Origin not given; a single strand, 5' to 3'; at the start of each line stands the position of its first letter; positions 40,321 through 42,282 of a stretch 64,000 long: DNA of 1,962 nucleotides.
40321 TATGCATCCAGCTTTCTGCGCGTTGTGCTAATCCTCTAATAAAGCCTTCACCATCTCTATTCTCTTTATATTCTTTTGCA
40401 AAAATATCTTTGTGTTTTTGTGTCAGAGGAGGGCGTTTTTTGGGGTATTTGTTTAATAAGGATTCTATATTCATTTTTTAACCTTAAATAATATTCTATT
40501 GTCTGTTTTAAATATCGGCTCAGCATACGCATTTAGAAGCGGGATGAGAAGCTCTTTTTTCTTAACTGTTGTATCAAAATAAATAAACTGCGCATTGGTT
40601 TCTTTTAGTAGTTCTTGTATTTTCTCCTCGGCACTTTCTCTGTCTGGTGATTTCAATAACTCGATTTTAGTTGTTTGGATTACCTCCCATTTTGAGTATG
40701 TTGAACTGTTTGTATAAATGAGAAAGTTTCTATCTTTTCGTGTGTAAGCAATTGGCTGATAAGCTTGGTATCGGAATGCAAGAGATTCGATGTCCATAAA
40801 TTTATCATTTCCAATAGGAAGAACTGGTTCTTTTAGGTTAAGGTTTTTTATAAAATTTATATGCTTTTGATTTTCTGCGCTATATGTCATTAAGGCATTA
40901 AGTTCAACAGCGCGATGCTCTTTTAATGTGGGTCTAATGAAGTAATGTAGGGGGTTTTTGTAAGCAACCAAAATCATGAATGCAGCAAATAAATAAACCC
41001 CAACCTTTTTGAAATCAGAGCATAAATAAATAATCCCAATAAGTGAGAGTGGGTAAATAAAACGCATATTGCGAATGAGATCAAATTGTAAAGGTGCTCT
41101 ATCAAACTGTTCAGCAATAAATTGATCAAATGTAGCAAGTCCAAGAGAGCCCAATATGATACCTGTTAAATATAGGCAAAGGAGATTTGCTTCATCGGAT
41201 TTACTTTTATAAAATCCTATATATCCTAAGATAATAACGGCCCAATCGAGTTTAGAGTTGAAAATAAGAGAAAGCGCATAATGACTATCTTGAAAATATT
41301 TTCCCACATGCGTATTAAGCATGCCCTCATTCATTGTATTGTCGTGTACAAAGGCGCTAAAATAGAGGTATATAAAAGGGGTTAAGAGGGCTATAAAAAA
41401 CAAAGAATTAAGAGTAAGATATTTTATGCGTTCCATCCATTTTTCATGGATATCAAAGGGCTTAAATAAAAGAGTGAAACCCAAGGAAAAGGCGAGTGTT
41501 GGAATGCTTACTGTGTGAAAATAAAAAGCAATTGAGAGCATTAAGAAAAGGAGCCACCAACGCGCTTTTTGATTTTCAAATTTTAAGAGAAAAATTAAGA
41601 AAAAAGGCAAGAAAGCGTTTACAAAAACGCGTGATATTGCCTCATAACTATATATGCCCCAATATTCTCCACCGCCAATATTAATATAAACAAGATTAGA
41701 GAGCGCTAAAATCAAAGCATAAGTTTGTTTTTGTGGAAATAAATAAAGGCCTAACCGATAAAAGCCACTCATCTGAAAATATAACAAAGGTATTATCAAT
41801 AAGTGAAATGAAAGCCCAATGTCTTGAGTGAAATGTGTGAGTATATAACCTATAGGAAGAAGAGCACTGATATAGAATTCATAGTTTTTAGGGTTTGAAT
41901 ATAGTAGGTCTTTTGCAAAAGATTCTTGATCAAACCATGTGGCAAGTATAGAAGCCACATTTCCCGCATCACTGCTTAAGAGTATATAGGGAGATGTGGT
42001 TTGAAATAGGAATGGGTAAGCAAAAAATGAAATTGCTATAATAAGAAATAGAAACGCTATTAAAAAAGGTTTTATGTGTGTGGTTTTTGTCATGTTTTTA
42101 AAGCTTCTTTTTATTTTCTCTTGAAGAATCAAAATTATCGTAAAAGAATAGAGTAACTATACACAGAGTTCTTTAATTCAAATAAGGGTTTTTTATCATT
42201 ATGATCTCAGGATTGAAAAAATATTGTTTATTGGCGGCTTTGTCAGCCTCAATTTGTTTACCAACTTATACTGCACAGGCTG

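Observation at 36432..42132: Five-gene Arn/Gtr-like envelope glycan-modification cluster with embedded amidotransferase and methyltransferase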

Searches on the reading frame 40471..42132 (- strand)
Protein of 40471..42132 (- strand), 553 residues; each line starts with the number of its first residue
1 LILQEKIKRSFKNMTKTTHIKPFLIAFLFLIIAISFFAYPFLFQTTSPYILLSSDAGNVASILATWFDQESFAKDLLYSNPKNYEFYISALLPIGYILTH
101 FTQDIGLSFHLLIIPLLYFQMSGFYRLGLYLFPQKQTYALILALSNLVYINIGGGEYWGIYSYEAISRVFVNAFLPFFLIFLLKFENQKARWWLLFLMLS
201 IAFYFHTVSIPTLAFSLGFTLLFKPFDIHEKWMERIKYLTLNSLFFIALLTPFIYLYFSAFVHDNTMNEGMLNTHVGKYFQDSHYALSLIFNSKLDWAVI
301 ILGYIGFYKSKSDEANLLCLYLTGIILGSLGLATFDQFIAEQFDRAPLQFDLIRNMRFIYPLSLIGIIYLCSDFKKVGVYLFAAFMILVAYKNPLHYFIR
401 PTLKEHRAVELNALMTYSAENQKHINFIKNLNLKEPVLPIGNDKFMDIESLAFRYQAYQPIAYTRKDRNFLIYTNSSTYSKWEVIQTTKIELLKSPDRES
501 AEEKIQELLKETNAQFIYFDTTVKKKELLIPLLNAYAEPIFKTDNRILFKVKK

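Call 4: search_protein_families(library=pfam, proteins=[window:40471-42132:-], max_evalue=0.01)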
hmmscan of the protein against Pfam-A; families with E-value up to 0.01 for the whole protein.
window:40471-42132:- (553 aa): 0 families

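Call 5: search_protein_families(library=ncbifam, proteins=[window:40471-42132:-], max_evalue=0.01)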
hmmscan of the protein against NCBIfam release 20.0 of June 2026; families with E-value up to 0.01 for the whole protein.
window:40471-42132:- (553 aa): 0 families

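Call 6: find_homologous_proteins(query=window:40471-42132:-, max_evalue=0.001)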
Query window:40471-42132:- (553 aa): 6 proteins with E <= 0.001 among 8000 candidates.
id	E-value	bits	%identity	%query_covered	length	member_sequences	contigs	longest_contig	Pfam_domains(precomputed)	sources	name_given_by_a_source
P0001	0.0e+0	1198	100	98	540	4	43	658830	-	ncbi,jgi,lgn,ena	-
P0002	2.1e-199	682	59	93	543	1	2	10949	-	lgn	-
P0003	2.0e-161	557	51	96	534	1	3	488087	-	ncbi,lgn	-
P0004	7.4e-41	159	28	90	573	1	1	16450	-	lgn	-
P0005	1.7e-32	131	28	85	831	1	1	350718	-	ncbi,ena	-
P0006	1.1e-24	105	24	86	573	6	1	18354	-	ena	-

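Call 8: find_encoding_contigs(protein=P0001, flank=8000, max_places=4)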
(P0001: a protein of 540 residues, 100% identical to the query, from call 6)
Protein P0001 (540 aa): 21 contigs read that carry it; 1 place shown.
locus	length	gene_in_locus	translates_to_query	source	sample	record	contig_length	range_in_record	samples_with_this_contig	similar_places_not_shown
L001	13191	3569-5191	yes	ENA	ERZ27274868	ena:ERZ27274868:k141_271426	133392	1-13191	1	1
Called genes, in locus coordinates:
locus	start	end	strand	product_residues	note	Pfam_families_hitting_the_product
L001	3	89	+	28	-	?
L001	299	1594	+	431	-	PF07690:MFS_1, PF05977:MFS_3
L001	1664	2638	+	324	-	PF01544:CorA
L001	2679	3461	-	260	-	PF09694:Gcw_chp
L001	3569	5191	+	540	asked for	-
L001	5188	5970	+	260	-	-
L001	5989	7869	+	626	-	PF13522:GATase_6, PF13537:GATase_7, PF00733:Asn_synthase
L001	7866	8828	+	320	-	PF00535:Glycos_transf_2, PF10111:Glyco_tranf_2_2, PF13641:Glyco_tranf_2_3 (weak)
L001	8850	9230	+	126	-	-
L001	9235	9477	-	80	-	-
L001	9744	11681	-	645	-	PF01368:DHH, PF02272:DHHA1, PF17768:RecJ_OB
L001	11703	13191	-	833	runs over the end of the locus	-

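Call 10: find_homologous_proteins(query=A1, max_evalue=0.001)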
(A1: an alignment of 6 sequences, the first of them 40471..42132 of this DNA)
Query A1 (6 sequences) (553 aa, profile of the alignment): 6 proteins with E <= 0.001 among 8000 candidates.
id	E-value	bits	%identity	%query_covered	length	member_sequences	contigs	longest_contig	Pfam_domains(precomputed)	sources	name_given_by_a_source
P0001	6.1e-231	786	100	98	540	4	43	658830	-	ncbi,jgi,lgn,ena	-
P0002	2.7e-229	781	59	93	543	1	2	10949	-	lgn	-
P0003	1.3e-220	752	51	96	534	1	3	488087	-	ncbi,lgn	-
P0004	6.2e-220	750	28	90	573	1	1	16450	-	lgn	-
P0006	4.9e-210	717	24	86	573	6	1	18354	-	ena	-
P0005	2.0e-209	715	28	85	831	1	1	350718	-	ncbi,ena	-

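Call 12: find_encoding_contigs(protein=P0003, flank=8000, max_places=3)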
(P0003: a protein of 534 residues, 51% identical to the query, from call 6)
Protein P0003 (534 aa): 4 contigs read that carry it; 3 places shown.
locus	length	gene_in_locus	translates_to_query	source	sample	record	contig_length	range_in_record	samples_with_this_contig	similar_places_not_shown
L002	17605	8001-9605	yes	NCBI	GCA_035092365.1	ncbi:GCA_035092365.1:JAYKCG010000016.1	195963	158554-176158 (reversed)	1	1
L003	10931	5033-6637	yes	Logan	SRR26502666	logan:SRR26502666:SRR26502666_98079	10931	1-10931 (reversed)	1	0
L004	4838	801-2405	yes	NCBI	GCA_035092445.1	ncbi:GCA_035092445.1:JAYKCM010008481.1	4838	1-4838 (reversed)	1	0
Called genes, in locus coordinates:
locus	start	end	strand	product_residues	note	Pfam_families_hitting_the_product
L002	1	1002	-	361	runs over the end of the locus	PF03330:DPBB_1, PF05036:SPOR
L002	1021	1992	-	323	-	PF13406:SLT_2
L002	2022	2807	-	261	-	PF02698:DUF218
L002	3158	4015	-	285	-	PF00892:EamA (faint)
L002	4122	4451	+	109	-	-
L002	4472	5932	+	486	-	-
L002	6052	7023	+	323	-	PF01544:CorA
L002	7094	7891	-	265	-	PF09694:Gcw_chp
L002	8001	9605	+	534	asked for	-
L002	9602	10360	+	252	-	-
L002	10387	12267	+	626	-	PF13522:GATase_6, PF13537:GATase_7, PF00733:Asn_synthase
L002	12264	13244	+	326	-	PF00535:Glycos_transf_2, PF10111:Glyco_tranf_2_2, PF13641:Glyco_tranf_2_3 (weak)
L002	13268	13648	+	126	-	-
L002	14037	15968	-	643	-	PF01368:DHH, PF02272:DHHA1, PF17768:RecJ_OB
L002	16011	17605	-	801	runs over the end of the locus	-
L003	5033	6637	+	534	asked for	-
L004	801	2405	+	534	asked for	-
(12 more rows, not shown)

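Call 13: find_encoding_contigs(protein=P0005, flank=8000, max_places=3)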
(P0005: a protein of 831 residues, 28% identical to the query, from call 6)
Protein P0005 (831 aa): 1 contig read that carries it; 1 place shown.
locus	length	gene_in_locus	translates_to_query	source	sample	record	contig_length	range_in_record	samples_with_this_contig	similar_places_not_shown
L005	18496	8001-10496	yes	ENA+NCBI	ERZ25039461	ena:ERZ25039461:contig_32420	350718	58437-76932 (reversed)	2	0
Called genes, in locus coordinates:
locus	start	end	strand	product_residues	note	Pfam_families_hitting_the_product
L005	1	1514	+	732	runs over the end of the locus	-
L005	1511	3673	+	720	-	-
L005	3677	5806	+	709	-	-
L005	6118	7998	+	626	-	-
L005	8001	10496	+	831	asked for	-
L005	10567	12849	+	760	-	PF13567:DUF4131, PF03772:Competence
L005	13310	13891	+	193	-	-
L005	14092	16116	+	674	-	-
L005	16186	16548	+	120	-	PF06803:DUF1232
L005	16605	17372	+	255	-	PF01073:3Beta_HSD (weak), PF01370:Epimerase, PF02719:Polysacc_synt_2, PF04321:RmlD_sub_bind, PF16363:GDP_Man_Dehyd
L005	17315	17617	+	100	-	-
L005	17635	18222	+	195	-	PF02660:G3P_acyltransf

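Call 14: find_encoding_contigs(protein=P0004, flank=8000, max_places=2)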
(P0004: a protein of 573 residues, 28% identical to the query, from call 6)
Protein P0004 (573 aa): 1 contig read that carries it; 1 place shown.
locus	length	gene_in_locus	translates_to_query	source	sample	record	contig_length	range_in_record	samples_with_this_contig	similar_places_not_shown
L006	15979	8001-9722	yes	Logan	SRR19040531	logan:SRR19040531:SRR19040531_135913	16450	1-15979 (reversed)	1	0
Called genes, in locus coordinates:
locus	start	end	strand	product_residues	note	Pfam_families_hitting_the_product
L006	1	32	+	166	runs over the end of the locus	?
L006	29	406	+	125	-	PF13442:Cytochrome_CBB3 (weak)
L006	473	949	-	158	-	-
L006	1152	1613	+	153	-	PF00571:CBS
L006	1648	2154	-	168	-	PF08327:AHSA1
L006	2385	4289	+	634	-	PF00496:SBP_bac_5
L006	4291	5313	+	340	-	PF00528:BPD_transp_1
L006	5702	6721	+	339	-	PF08450:SGL (faint), PF06739:SBBP (faint), PF01436:NHL (weak), PF24684:Vgb_lyase (faint), PF01436:NHL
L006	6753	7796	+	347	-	PF00389:2-Hacid_dh, PF02826:2-Hacid_dh_C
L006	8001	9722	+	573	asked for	-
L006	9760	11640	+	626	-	PF13522:GATase_6, PF13537:GATase_7, PF12481:DUF3700, PF00733:Asn_synthase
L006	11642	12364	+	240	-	PF13489:Methyltransf_23, PF08241:Methyltransf_11 (weak), PF08242:Methyltransf_12, PF13649:Methyltransf_25 (weak)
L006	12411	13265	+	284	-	PF00535:Glycos_transf_2, PF13641:Glyco_tranf_2_3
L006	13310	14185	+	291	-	PF03706:LPG_synthase_TM (weak)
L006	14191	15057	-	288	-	PF01936:NYN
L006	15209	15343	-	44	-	-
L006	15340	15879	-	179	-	-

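Call 15: find_encoding_contigs(protein=P0006, flank=8000, max_places=2)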
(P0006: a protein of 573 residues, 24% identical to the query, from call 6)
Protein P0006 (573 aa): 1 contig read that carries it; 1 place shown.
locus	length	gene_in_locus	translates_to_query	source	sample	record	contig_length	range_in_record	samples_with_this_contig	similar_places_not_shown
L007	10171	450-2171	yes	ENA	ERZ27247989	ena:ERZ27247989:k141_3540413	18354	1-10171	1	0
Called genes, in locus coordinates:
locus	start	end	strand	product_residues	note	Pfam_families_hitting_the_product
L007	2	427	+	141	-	?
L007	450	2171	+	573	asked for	-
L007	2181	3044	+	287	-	PF00535:Glycos_transf_2, PF10111:Glyco_tranf_2_2, PF13641:Glyco_tranf_2_3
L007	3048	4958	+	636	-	PF13522:GATase_6, PF13537:GATase_7, PF00733:Asn_synthase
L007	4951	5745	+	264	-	PF13489:Methyltransf_23, PF08003:Methyltransf_9 (weak), PF13649:Methyltransf_25, PF13847:Methyltransf_31, PF08241:Methyltransf_11, PF08242:Methyltransf_12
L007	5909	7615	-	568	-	-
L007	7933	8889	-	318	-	PF03706:LPG_synthase_TM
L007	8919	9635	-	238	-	PF08241:Methyltransf_11 (weak)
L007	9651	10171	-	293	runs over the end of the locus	PF08003:Methyltransf_9 (weak), PF13489:Methyltransf_23, PF07021:MetW (weak), PF08241:Methyltransf_11, PF08242:Methyltransf_12, PF13649:Methyltransf_25, PF13847:Methyltransf_31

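Call 16: find_encoding_contigs(protein=P0002, flank=8000, max_places=2)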
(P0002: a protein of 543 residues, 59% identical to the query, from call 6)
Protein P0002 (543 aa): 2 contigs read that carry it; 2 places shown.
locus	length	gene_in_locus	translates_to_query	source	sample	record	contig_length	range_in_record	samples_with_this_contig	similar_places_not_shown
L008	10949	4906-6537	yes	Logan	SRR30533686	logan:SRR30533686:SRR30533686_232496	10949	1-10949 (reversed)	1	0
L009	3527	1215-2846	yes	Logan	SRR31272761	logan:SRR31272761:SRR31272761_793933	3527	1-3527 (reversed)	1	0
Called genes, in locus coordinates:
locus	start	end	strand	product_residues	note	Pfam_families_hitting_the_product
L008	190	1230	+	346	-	PF00480:ROK (faint), PF02685:Glucokinase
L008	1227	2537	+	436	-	PF07690:MFS_1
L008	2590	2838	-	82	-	-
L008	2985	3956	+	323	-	PF01544:CorA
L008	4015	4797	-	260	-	PF09694:Gcw_chp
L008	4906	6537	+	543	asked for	-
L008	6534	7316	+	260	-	-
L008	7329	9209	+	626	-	PF13522:GATase_6, PF13537:GATase_7, PF00733:Asn_synthase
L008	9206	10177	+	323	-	PF13641:Glyco_tranf_2_3 (weak), PF00535:Glycos_transf_2, PF10111:Glyco_tranf_2_2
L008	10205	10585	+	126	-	-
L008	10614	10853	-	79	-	-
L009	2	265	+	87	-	?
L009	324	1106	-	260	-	PF09694:Gcw_chp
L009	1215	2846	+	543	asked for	-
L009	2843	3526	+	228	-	?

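Call 19: find_related_loci(query=window:40471-42093:-, collection=genome_contigs, flank=8000)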
Query window:40471-42093:- (540 aa) in genome_contigs; peptide patterns used: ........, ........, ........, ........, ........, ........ (x = any residue, [..] = any of these).
60 stretches matched a pattern, but none encodes a relative of the query by tblastn (E <= 1e-3).

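Call 21: find_related_loci(query=A2, collection=genome_contigs, flank=8000)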
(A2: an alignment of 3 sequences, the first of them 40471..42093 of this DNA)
Query A2 (540 aa) in genome_contigs; peptide patterns used: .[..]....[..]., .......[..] (x = any residue, [..] = any of these).
196 stretches matched a pattern, but none encodes a relative of the query by tblastn (E <= 1e-3).

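Call 22: predict_structure(alignment_id=A1)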
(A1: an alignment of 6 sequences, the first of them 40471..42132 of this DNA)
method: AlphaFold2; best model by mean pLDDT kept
length: 553 residues; sequences in the alignment: 6
mean_pLDDT: 77.8   pTM: 0.80
mean pLDDT of the five models: 77.8, 72.7, 70.9, 69.2, 58.3
residues with pLDDT >= 90: 136; 70-90: 262; 50-70: 110; < 50: 45
segments of 3 or more residues with pLDDT < 50: 1-4, 10-20, 150-164, 394-404
pLDDT, mean of each block of 10 residues (from residue 1): 48 41 80 76 54 72 88 85 66 87 83 85 91 85 73 39 59 89 90 93 83 92 69 87 91 77 60 59 65 78 92 91 90 76 61 73 91 85 78 47 50 67 85 88 81 88 83 74 90 89 92 92 89 91 92 82
secondary structure, 60 per line:
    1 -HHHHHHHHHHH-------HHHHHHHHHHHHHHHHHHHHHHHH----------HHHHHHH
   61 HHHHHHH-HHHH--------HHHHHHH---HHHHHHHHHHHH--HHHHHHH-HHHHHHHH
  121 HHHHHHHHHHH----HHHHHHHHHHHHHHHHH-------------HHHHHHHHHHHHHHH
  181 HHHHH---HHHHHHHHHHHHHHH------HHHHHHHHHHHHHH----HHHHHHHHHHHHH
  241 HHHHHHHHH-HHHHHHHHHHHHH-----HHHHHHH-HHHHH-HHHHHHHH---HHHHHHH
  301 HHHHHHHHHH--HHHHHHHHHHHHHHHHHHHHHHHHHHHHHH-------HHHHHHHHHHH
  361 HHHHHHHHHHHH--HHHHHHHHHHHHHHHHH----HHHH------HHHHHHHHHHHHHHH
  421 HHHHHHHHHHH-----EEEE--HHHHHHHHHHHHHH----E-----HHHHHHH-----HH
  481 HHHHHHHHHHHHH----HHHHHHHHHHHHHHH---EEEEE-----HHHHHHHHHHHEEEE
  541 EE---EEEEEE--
elements in order: H2-12 H20-43 H54-67 H69-72 H81-87 H91-102 H105-111 H113-131 H136-152 H166-185 H189-203 H210-223 H228-249 H251-263 H269-275 H277-281 H283-290 H294-310 H313-342 H350-372 H375-391 H396-399 H406-431 E437-440 H443-456 H467-473 H479-493 H498-512 E516-520 H526-536 E537-542 E546-551

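Call 24: search_protein_representatives(alignment_id=A1)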
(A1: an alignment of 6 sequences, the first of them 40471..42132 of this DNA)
Query: 6 sequences, 566 profile positions. Proteins with E-value up to 0.001 (for the whole library): 755; up to 1e-10: 573; up to 1e-30: 383. The best 150 are listed.
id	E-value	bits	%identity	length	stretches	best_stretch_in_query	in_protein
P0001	1.9e-231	786.1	-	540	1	9-566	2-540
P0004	2.0e-220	749.7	-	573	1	1-565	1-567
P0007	3.7e-142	491.3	-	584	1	11-563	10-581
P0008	2.2e-119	416.2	-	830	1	12-545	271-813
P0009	3.5e-119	415.4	-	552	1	22-565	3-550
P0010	1.6e-117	409.9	-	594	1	17-534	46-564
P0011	3.8e-114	398.8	-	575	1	14-564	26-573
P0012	4.7e-113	395.2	-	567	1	10-561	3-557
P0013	1.2e-112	393.9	-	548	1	14-541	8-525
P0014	1.9e-112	393.3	-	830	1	10-563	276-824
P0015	3.8e-112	392.2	-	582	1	10-564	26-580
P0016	1.2e-111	390.6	-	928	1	6-554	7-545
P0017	4.1e-111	388.8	-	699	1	12-564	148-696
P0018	1.1e-110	387.5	-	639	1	15-532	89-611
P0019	1.2e-110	387.3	-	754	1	21-535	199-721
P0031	5.4e-107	375.2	-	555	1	10-563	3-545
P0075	1.7e-96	340.6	-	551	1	8-564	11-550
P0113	4.9e-90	319.2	-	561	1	16-564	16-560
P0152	2.2e-83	297.3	-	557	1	18-546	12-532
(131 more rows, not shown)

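Call 27: fold_search(model_id=the predicted structure, library=pdb)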
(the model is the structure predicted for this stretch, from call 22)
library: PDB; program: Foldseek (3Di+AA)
matches with E <= 10: 294; with E <= 0.001: 7
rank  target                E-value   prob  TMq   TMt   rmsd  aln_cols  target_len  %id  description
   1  8if8_B                1.4e-05  1.00  0.51  0.46  13.7       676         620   10  Arabinosyltransferase AftA (released 2023-05-31)
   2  6ftg_5                2.6e-05  1.00  0.43  0.38  14.2       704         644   12  Subtomogram average of OST-containing ribosome-translocon complexes from canine rough microsomal membranes (released 2018-03-21)
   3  8if8_C                3.0e-05  1.00  0.48  0.45  13.5       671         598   10  Arabinosyltransferase AftA (released 2023-05-31)
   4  8b6l_I                5.7e-05  1.00  0.42  0.36  11.3       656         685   11  Subtomogram average of the human Sec61-TRAP-OSTA-translocon (released 2022-12-07)
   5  8age_A                6.2e-05  1.00  0.46  0.40  12.3       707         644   12  Structure of yeast oligosaccharylransferase complex with acceptor peptide bound (released 2022-12-07)
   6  9n9j_I                6.5e-05  1.00  0.46  0.38  13.5       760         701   10  Structure of a GRP94 folding intermediate engaged with a CCDC134- and FKBP11-bound secretory translocon (released 2025-11-19)
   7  7zlg_A                1.1e-04  1.00  0.24  0.22  16.7       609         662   12  Cryo-EM structure of C-mannosyltransferase CeDPY19, in complex with acceptor peptide and bound to CMT2-Fab and anti-Fa (released 2023-01-11)
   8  8jta                  9.8e-02  0.16  0.12  0.16  23.8       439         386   12  Human VMAT2 complex with tetrabenazine (released 2023-11-29)
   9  9s6r_A                1.4e-01  0.96  0.32  0.43  12.0       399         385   12  Ternary cryo-EM structure of yeast ALG3 with Dol25-PP-GlcNAc2Man5, Dol25-P-Man, and Fab (released 2026-03-18)
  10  7b4l_A                1.6e-01  0.11  0.09  0.11  24.9       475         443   10  CryoEM structure of the human sodium proton exchanger NHA2 (released 2022-01-12)
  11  6kkk_A                1.7e-01  0.11  0.10  0.13  22.9       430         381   12  Crystal structure of Drug:Proton Antiporter-1 (DHA1) Family SotB, in the inward open conformation (H115A mutant) (released 2020-07-29)
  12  3b9y                  1.9e-01  0.14  0.12  0.15  25.8       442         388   14  Crystal structure of the Nitrosomonas europaea Rh protein (released 2007-12-18)
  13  9okh                  1.9e-01  0.08  0.09  0.10  25.4       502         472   10  Cryo-EM structure of human SV2A in complex with UCBJ (released 2025-12-10)
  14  6wby                  2.0e-01  0.94  0.46  0.24  12.1       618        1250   10  Single-Particle Cryo-EM Structure of Arabinofuranosyltransferase AftD from Mycobacteria, Mutant R1389S Class 2 (released 2020-05-13)
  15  6kki                  2.0e-01  0.13  0.11  0.15  23.5       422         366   14  Crystal structure of Drug:Proton Antiporter-1 (DHA1) Family SotB, in the inward-occluded conformation (released 2020-07-29)
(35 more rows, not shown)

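Call 28: search_solved_structures(query=A1, max_evalue=10)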
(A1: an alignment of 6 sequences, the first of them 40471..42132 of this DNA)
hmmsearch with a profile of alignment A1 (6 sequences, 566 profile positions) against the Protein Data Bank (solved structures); distinct sequences matched with E-value up to 10: 0.
